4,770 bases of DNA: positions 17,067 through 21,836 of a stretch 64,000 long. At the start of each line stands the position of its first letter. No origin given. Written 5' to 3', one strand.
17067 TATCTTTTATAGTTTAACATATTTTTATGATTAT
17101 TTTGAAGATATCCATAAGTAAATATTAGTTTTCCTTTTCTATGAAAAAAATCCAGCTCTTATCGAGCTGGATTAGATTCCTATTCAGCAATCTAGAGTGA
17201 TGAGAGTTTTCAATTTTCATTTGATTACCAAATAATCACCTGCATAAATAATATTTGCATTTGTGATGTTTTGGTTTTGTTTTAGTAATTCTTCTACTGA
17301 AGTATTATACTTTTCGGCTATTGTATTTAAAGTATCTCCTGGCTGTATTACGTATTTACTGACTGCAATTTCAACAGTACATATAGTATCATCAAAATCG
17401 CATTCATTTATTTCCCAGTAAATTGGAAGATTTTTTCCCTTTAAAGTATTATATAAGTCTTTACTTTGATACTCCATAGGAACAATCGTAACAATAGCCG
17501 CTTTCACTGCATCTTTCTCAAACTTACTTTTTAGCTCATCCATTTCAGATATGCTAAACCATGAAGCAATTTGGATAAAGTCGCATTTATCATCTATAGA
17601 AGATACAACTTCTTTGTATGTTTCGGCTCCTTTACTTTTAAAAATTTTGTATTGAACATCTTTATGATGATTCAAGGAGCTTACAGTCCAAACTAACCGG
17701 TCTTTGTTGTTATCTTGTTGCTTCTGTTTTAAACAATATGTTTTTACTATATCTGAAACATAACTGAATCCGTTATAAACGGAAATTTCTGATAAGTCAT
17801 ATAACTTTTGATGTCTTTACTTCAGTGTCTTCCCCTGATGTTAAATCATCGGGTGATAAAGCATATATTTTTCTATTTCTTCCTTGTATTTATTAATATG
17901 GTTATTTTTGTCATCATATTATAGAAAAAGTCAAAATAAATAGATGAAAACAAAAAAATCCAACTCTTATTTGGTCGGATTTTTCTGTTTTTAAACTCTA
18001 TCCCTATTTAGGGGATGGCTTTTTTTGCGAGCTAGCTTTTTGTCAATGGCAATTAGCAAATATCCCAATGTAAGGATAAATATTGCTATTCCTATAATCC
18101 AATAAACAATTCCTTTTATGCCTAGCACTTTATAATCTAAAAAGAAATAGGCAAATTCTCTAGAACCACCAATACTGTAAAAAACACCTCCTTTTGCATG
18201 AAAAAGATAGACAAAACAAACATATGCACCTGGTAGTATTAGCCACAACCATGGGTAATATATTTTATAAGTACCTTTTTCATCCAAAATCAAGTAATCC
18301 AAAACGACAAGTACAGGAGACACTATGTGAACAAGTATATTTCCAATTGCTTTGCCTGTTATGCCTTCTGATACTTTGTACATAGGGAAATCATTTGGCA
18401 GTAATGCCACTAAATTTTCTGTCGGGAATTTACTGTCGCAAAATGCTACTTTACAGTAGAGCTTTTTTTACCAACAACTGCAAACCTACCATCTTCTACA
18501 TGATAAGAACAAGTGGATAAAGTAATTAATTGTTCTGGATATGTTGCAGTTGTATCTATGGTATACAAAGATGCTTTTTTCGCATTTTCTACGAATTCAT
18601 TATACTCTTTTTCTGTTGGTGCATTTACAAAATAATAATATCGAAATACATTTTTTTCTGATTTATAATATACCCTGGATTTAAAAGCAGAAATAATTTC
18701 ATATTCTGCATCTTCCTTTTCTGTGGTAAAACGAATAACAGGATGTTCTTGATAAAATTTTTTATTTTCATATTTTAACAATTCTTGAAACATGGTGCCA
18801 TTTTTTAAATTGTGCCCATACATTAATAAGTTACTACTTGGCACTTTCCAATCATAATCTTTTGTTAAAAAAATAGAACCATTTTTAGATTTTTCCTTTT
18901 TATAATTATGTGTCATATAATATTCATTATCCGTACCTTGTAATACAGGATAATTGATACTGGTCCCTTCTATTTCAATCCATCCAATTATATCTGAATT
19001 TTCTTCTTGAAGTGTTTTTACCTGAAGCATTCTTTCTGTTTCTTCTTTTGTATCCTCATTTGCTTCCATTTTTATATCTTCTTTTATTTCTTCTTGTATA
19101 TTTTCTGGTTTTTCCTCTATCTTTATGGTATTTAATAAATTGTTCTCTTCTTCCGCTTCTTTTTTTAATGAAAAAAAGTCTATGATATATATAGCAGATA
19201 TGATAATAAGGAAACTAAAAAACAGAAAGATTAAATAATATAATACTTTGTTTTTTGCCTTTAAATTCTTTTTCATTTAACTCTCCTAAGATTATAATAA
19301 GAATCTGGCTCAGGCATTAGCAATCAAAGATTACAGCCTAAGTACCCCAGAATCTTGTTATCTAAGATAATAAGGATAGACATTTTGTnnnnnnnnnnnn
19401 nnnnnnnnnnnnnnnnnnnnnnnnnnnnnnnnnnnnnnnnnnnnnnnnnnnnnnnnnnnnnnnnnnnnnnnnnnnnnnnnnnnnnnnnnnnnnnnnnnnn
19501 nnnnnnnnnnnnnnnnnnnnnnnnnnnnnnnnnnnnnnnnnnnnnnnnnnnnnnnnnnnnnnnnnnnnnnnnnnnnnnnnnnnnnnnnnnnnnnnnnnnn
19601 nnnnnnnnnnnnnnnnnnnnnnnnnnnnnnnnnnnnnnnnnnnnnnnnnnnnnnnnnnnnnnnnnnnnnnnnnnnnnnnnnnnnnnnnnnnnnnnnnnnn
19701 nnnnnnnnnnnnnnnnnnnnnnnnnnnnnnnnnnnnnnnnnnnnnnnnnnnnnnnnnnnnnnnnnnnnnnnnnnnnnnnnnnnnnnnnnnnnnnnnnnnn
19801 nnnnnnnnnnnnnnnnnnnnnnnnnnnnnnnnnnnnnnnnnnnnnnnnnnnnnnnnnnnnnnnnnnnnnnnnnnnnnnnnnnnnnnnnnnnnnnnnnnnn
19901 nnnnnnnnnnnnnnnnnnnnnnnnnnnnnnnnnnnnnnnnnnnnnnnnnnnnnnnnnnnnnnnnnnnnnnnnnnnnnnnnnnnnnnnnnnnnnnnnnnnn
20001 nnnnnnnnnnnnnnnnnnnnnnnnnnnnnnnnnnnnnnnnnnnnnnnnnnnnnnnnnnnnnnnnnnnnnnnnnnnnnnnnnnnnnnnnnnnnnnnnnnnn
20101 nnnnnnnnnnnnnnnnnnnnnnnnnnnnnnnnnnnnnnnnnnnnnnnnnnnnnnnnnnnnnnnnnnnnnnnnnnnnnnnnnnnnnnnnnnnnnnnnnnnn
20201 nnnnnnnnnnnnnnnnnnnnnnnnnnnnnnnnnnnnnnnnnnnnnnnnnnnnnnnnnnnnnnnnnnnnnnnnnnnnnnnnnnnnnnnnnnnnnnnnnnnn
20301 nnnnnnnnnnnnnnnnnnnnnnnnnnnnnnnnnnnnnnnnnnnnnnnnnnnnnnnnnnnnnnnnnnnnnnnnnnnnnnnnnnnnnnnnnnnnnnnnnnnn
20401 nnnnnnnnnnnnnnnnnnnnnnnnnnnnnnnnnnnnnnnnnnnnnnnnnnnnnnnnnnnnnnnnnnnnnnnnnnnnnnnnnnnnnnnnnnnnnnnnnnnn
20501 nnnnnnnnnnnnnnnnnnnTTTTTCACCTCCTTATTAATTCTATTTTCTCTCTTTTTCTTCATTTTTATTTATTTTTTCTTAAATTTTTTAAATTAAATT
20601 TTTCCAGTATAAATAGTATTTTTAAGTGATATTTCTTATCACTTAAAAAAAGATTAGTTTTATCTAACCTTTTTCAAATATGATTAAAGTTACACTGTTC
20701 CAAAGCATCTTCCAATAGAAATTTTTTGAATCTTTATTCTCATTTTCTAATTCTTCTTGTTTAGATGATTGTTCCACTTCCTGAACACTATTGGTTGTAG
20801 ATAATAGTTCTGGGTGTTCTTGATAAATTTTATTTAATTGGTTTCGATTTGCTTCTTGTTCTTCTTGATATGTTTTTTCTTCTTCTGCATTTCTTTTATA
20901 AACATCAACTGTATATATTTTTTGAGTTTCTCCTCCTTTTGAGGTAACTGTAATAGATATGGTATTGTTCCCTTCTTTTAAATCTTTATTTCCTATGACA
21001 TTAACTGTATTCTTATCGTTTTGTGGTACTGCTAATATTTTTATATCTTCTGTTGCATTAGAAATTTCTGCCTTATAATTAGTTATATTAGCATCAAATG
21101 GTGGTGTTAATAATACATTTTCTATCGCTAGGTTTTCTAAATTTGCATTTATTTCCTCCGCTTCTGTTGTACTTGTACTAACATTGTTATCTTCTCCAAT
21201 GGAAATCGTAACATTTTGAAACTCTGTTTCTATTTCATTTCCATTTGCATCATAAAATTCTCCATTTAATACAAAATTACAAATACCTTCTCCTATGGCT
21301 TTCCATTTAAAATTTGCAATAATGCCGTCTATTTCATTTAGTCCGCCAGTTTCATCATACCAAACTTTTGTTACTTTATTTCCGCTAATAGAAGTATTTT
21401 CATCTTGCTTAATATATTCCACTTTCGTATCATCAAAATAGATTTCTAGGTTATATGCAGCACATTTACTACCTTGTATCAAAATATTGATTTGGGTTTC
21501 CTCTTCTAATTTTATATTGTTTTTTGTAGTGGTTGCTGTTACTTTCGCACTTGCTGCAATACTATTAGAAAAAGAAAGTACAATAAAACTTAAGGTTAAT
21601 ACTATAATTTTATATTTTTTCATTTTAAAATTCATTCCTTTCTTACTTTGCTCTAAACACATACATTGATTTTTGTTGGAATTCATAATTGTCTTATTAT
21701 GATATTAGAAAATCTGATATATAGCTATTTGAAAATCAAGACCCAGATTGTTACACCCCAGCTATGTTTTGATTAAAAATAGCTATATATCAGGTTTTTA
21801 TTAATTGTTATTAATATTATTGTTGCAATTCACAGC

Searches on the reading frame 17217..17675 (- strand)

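Call 77: search_protein_families(library=pfam, proteins=[window:17217-17675:-], max_evalue=0.00001)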
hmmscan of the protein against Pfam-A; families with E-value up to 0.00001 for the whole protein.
window:17217-17675:- (152 aa): 1 family
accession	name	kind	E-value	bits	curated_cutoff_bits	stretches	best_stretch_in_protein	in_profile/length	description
PF01476.26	LysM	-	2.4e-13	50.2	20.9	1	108-152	1-43/43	LysM domain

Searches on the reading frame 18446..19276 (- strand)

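Call 77: search_protein_families(library=pfam, proteins=[window:18446-19276:-], max_evalue=0.00001)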
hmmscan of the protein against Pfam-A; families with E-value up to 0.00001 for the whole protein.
window:18446-19276:- (276 aa): 1 family
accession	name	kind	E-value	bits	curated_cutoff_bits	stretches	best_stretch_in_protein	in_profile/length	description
PF04203.18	Sortase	-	8.5e-12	45.4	26.6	1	100-271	1-124/125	Sortase domain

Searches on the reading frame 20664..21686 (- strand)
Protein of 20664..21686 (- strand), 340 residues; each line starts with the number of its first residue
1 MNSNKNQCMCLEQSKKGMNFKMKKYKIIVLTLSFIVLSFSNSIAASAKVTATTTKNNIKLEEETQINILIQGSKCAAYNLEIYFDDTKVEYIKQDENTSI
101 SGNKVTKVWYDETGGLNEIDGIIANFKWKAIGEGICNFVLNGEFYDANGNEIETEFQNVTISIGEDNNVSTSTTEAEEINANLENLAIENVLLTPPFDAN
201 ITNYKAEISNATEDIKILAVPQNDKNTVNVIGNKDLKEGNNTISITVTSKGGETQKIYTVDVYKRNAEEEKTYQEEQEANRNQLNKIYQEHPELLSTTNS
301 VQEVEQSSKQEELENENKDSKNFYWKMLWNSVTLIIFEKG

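Call 16: search_protein_families(library=pfam, proteins=[window:20664-21686:-])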
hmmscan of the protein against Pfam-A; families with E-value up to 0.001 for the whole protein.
window:20664-21686:- (340 aa): 1 family
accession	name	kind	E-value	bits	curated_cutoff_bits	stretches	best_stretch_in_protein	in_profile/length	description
PF12733.13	Cadherin-like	-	3.1e-10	40.8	24.2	1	184-264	2-88/89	Cadherin-like beta sandwich domain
